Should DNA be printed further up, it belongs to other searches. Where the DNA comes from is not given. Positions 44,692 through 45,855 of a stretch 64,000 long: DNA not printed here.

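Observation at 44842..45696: AT-rich secreted Sel1-like repeat protein between pphB and mutS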

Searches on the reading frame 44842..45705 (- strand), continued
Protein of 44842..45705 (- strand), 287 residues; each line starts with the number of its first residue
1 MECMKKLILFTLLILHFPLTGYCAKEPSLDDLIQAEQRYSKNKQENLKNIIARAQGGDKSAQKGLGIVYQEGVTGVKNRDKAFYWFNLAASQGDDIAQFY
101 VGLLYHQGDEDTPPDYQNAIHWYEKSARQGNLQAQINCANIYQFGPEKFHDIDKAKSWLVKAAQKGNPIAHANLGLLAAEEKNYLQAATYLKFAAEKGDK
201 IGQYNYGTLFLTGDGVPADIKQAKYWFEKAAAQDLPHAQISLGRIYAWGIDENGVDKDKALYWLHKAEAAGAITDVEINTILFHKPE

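Call 16: find_encoding_contigs(protein=P0007, flank=6000, max_places=3)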
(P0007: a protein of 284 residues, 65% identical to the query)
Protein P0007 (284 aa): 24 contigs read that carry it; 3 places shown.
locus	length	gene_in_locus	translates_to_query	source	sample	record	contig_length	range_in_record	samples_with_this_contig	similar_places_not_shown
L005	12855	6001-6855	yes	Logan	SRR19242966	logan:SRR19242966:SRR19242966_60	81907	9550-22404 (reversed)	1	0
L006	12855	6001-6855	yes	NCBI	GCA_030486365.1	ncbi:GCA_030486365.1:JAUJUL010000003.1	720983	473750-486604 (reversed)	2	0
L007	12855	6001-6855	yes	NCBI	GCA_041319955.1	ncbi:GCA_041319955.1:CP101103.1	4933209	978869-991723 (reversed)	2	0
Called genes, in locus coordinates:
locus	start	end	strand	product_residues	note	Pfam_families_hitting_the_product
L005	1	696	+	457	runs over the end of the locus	PF25919:BSH_CusB (faint), PF25984:BSH_YknX (weak), PF25994:HH_AprE, PF26002:Beta-barrel_AprE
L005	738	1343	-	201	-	PF15977:HTH_46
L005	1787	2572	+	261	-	PF00486:Trans_reg_C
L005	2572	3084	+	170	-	PF27292:YqeJ_C (weak)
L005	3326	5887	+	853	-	PF01624:MutS_I, PF05188:MutS_II, PF05192:MutS_III, PF05190:MutS_IV, PF00488:MutS_V, PF27441:MutS_C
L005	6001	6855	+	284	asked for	PF08238:Sel1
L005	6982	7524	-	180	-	-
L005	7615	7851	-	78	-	PF26358:EcdD_BsdD_detox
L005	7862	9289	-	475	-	PF20695:UbiD_N, PF01977:UbiD, PF20696:UbiD_C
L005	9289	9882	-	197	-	PF02441:Flavoprotein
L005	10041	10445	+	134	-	PF01047:MarR, PF12802:MarR_2, PF13463:HTH_27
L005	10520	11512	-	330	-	PF00140:Sigma70_r1_2, PF04542:Sigma70_r2, PF04539:Sigma70_r3, PF04545:Sigma70_r4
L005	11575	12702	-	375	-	PF01476:LysM, PF01551:Peptidase_M23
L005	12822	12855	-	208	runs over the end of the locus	PF01135:PCMT, PF00398:RrnaAD (weak), PF13649:Methyltransf_25 (weak)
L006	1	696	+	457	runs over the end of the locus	PF25919:BSH_CusB (faint), PF25984:BSH_YknX (weak), PF25994:HH_AprE, PF26002:Beta-barrel_AprE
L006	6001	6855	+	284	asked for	PF08238:Sel1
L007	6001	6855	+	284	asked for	PF08238:Sel1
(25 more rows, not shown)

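Call 17: find_encoding_contigs(protein=P0008, flank=6000, max_places=2)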
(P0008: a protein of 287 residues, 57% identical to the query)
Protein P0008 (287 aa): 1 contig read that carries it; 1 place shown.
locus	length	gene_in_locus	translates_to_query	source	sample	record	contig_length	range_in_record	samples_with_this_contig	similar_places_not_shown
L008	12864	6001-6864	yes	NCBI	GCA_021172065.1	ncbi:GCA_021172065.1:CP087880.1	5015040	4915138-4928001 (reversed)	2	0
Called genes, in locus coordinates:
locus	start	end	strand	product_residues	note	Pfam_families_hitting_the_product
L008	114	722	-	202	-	-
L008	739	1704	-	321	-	PF14279:HNH_5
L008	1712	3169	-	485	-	PF00589:Phage_integrase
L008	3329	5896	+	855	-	PF01624:MutS_I, PF05188:MutS_II, PF05192:MutS_III, PF05190:MutS_IV, PF00488:MutS_V, PF27441:MutS_C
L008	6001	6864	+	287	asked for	PF08238:Sel1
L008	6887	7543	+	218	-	PF00149:Metallophos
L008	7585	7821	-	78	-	PF26358:EcdD_BsdD_detox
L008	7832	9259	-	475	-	PF20695:UbiD_N, PF01977:UbiD, PF20696:UbiD_C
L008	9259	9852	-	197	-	PF02441:Flavoprotein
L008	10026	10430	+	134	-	PF01047:MarR, PF12802:MarR_2, PF13463:HTH_27 (weak)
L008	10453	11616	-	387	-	PF00480:ROK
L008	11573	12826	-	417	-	PF01979:Amidohydro_1, PF07969:Amidohydro_3 (weak)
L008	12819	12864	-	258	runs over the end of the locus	PF01182:Glucosamine_iso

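Call 27: find_related_loci(query=A1, collection=genome_contigs, flank=5000)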
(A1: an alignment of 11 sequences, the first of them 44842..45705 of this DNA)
Query A1 (287 aa) in genome_contigs; peptide patterns used: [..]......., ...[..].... (x = any residue, [..] = any of these).
29 stretches matched a pattern; 2 encode a relative of the query (tblastn E <= 1e-3); 2 distinct loci.
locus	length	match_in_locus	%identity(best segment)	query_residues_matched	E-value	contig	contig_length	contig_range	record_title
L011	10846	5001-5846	65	4-285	1e-123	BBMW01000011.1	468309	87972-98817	Citrobacter werkmanii NBRC 105721 DNA, contig: CIWKM11, whole genome shotgun sequence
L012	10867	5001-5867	54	2-287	1e-100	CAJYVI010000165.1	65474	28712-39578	MAG: uncultured Pseudocitrobacter sp. isolate SP260_1_metabat2_genome_mining.39 genome assembly, contig: k127_6977, whol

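Call 28: predict_structure(alignment_id=A1)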
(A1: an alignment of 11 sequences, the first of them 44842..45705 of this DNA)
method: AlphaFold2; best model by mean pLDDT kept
length: 287 residues; sequences in the alignment: 11
mean_pLDDT: 88.5   pTM: 0.79
mean pLDDT of the five models: 88.5, 87.6, 85.4, 83.3, 83.1
residues with pLDDT >= 90: 211; 70-90: 50; 50-70: 3; < 50: 23
segments of 3 or more residues with pLDDT < 50: 1-23
pLDDT, mean of each block of 10 residues (from residue 1): 32 34 67 80 85 93 94 87 95 96 93 93 97 97 95 97 97 97 97 98 98 95 97 97 94 89 97 95 79
secondary structure, 60 per line:
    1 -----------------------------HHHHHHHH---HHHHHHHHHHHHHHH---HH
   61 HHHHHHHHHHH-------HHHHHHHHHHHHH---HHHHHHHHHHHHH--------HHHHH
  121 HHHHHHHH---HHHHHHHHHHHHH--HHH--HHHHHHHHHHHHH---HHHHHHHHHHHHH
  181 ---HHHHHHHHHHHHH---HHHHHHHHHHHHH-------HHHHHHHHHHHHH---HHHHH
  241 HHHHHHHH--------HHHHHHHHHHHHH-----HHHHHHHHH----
elements in order: H30-37 H41-55 H59-71 H79-91 H95-107 H116-128 H132-144 H152-164 H168-180 H184-196 H200-212 H220-232 H236-248 H257-269 H275-283

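Call 33: fold_search(model_id=the predicted structure, library=pdb)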
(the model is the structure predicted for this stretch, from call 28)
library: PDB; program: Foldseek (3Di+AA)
matches with E <= 10: 1029; with E <= 0.001: 63
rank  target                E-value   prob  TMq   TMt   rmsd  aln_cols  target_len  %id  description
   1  4bwr                  5.0e-12  1.00  0.75  0.47   4.2       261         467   31  Crystal structure of c5321: a protective antigen present in uropathogenic Escherichia coli strains displaying an SLR fol (released 2013-07-24)
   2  6ok3_B                1.5e-11  1.00  0.70  0.41   4.5       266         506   32  Crystal structure of Sel1 repeat protein from Oxalobacter formigenes (released 2020-04-15)
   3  8sxq_B                2.8e-11  1.00  0.69  0.58   2.4       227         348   34  Crystal structure of Sel-1 repeat protein LceB from Legionella pneumophila (released 2024-01-24)
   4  6ok3_A                7.1e-11  1.00  0.67  0.40   6.4       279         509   29  Crystal structure of Sel1 repeat protein from Oxalobacter formigenes (released 2020-04-15)
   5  6deh_A                8.4e-11  1.00  0.69  0.62   5.5       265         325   29  Structure of LpnE Effector Protein from Legionella pneumophila (sp. Philadelphia) (released 2018-12-19)
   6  8sxq_A                1.0e-10  1.00  0.71  0.59   3.9       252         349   33  Crystal structure of Sel-1 repeat protein LceB from Legionella pneumophila (released 2024-01-24)
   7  8sxq_C                2.1e-10  1.00  0.71  0.59   2.9       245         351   33  Crystal structure of Sel-1 repeat protein LceB from Legionella pneumophila (released 2024-01-24)
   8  6ork_A                2.8e-10  1.00  0.67  0.78   4.7       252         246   27  Crystal structure of Sel1 repeat protein from Oxalobacter formigenes (released 2020-05-06)
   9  6onw_B                6.4e-10  1.00  0.51  0.45   6.7       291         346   32  Crystal structure of Sel1 repeat protein from Oxalobacter formigenes (released 2020-04-29)
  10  6onw_A                1.1e-09  1.00  0.54  0.47   6.4       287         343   32  Crystal structure of Sel1 repeat protein from Oxalobacter formigenes (released 2020-04-29)
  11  6ur7_B                1.8e-09  1.00  0.67  0.77   2.1       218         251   29  Crystal structure of Sel1 repeat protein from Oxalobacter formigenes (released 2020-10-28)
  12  1ouv                  2.9e-09  1.00  0.65  0.69   6.3       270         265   22  Helicobacter cysteine rich protein C (HcpC) (released 2004-03-30)
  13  6ork_B                7.5e-09  1.00  0.67  0.78   4.7       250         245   27  Crystal structure of Sel1 repeat protein from Oxalobacter formigenes (released 2020-05-06)
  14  6ur7_A                7.8e-09  1.00  0.68  0.80   3.9       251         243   27  Crystal structure of Sel1 repeat protein from Oxalobacter formigenes (released 2020-10-28)
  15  9og0_C                3.6e-08  1.00  0.44  0.23  12.9       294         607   24  Cryo-EM structure of OS9-SEL1L-HRD1 dimer (released 2025-07-30)
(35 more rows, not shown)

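Call 43: list_cluster_members(proteins=[window:44842-45696:-, P0001, P0009])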
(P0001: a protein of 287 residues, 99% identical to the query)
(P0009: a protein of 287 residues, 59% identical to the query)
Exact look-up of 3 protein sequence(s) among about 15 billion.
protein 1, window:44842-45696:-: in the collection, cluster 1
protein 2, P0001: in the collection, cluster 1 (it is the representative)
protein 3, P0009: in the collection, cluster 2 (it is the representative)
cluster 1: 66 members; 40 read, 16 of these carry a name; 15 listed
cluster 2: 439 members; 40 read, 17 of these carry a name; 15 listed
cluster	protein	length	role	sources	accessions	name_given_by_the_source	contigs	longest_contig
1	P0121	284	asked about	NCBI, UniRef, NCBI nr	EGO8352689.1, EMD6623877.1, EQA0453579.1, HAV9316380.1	TPA: sel1 repeat family protein [Escherichia coli] | Tetratricopeptide repeat protein n=1 Tax=Escherichia coli TaxID=562 RepID=A0AAW7V7I7_ECOLX | tetratricopeptide repeat protein [Escherichia coli]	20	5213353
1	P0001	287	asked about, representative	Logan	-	-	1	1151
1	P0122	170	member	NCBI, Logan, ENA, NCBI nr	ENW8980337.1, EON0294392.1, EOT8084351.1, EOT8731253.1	tetratricopeptide repeat protein [Escherichia coli] | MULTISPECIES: tetratricopeptide repeat protein [Escherichia]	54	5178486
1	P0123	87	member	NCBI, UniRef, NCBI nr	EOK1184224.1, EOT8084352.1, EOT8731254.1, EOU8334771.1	TPA: tetratricopeptide repeat protein [Escherichia coli] | tetratricopeptide repeat protein n=1 Tax=Escherichia TaxID=561 RepID=UPI001FD92F88 | hypothetical protein [Escherichia coli]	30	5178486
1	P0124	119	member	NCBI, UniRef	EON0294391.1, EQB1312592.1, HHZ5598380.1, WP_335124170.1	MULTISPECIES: tetratricopeptide repeat protein [Escherichia] | tetratricopeptide repeat protein n=1 Tax=Escherichia TaxID=561 RepID=UPI002FF875EC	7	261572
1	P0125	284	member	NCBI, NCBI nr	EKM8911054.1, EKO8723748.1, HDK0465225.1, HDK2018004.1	TPA: tetratricopeptide repeat protein [Escherichia coli] | sel1 repeat family protein [Escherichia coli]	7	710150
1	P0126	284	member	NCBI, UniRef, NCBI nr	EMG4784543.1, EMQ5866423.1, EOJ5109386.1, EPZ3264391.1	TPA: sel1 repeat family protein [Escherichia coli] | tetratricopeptide repeat protein n=1 Tax=Escherichia coli TaxID=562 RepID=UPI002879818A | tetratricopeptide repeat protein [Escherichia coli]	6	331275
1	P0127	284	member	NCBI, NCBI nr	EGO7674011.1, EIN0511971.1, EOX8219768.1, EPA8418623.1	sel1 repeat family protein [Escherichia coli]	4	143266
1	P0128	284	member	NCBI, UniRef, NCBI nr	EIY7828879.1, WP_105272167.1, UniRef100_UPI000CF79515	sel1 repeat family protein [Escherichia coli] | tetratricopeptide repeat protein n=1 Tax=Escherichia TaxID=561 RepID=UPI000CF79515 | tetratricopeptide repeat protein [Escherichia sp. MOD1-EC5189]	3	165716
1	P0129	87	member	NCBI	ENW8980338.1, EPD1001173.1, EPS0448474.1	tetratricopeptide repeat protein [Escherichia coli]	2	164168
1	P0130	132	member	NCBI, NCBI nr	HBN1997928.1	TPA: sel1 repeat family protein, partial [Escherichia coli] | sel1 repeat family protein [Escherichia coli]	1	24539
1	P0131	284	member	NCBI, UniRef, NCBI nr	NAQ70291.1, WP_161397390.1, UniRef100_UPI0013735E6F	sel1 repeat family protein [Escherichia coli] | tetratricopeptide repeat protein n=1 Tax=Escherichia coli TaxID=562 RepID=UPI0013735E6F | tetratricopeptide repeat protein [Escherichia coli]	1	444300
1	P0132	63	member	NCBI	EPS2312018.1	tetratricopeptide repeat protein, partial [Escherichia coli]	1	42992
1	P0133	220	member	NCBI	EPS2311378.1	tetratricopeptide repeat protein, partial [Escherichia coli]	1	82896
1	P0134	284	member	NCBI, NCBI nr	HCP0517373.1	TPA: sel1 repeat family protein [Escherichia coli] | sel1 repeat family protein [Escherichia coli]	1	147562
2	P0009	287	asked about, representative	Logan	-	-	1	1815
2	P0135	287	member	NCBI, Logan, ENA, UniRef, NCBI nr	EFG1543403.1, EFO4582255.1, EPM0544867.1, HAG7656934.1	TPA: sel1 repeat family protein [Escherichia coli] | tetratricopeptide repeat protein n=1 Tax=Escherichia coli TaxID=562 RepID=UPI0005AA613C | tetratricopeptide repeat protein [Escherichia coli]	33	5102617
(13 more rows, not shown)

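Call 45: find_encoding_contigs(protein=P0122, flank=7000, max_places=4)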
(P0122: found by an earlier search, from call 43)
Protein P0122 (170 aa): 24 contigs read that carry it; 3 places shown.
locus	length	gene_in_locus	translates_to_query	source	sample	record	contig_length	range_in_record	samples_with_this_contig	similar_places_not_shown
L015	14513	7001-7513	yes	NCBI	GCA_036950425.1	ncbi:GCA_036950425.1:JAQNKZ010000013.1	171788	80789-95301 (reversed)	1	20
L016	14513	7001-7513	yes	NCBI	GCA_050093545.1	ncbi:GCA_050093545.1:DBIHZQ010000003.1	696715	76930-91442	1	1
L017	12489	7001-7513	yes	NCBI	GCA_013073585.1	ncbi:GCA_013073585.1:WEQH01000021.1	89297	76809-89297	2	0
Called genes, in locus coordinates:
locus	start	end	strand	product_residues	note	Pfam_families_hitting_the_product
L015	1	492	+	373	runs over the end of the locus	PF01924:HypD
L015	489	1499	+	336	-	PF00586:AIRS, PF02769:AIRS_C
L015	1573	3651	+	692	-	PF01590:GAF, PF13185:GAF_2, PF13492:GAF_3, PF00158:Sigma54_activat, PF14532:Sigma54_activ_2, PF07728:AAA_5, PF25601:AAA_lid_14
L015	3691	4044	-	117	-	PF11756:YgbA_NO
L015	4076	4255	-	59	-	-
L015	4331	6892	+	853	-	PF01624:MutS_I, PF05188:MutS_II, PF05192:MutS_III, PF05190:MutS_IV, PF00488:MutS_V, PF27441:MutS_C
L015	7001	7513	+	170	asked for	PF08238:Sel1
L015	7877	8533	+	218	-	PF00149:Metallophos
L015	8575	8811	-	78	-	PF26358:EcdD_BsdD_detox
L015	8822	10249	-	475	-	PF20695:UbiD_N, PF01977:UbiD, PF20696:UbiD_C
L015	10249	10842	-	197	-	PF02441:Flavoprotein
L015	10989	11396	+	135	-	PF01047:MarR, PF12802:MarR_2, PF13463:HTH_27 (weak)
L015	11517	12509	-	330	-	PF00140:Sigma70_r1_2, PF04542:Sigma70_r2, PF04539:Sigma70_r3, PF04545:Sigma70_r4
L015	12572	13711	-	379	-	PF01476:LysM, PF01551:Peptidase_M23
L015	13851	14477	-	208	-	PF01135:PCMT, PF00398:RrnaAD (weak), PF13847:Methyltransf_31 (weak), PF13649:Methyltransf_25 (weak)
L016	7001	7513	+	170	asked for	PF08238:Sel1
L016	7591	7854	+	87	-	PF08238:Sel1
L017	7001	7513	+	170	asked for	PF08238:Sel1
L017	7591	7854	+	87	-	PF08238:Sel1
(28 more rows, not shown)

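Call 46: find_encoding_contigs(protein=P0121, flank=9000, max_places=6)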
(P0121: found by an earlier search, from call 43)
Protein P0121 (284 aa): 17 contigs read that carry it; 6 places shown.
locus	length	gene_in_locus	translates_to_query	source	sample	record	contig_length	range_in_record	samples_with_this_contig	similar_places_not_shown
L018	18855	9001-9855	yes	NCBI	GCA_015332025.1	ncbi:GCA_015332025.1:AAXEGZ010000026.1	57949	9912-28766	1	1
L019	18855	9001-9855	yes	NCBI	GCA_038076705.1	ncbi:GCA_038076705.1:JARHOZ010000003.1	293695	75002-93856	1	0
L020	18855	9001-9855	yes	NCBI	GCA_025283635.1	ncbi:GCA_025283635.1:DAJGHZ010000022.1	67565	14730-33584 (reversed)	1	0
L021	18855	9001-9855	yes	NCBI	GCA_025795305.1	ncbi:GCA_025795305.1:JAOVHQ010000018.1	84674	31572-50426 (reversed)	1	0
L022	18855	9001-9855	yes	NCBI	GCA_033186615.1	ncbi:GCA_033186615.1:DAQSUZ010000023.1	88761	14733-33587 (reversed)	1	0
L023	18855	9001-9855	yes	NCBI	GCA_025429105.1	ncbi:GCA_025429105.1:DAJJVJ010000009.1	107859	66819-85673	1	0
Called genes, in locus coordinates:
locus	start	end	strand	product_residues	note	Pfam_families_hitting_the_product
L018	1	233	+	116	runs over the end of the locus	PF01155:HypA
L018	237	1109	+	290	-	PF02492:cobW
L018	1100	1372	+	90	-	PF01455:HupF_HypC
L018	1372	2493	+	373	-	PF01924:HypD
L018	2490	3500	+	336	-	PF00586:AIRS, PF02769:AIRS_C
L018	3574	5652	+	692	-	PF01590:GAF, PF13185:GAF_2, PF13492:GAF_3, PF00158:Sigma54_activat, PF14532:Sigma54_activ_2, PF07728:AAA_5, PF25601:AAA_lid_14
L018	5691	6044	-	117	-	PF11756:YgbA_NO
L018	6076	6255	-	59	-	-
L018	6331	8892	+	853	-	PF01624:MutS_I, PF05188:MutS_II, PF05192:MutS_III, PF05190:MutS_IV, PF00488:MutS_V, PF27441:MutS_C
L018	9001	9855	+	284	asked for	PF08238:Sel1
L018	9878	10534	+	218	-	PF00149:Metallophos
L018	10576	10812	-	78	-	PF26358:EcdD_BsdD_detox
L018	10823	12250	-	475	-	PF20695:UbiD_N, PF01977:UbiD, PF20696:UbiD_C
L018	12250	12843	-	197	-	PF02441:Flavoprotein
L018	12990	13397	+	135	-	PF01047:MarR, PF12802:MarR_2, PF13463:HTH_27 (weak)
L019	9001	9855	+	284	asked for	PF08238:Sel1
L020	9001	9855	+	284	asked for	PF08238:Sel1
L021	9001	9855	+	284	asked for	PF08238:Sel1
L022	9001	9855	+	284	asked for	PF08238:Sel1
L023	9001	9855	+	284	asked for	PF08238:Sel1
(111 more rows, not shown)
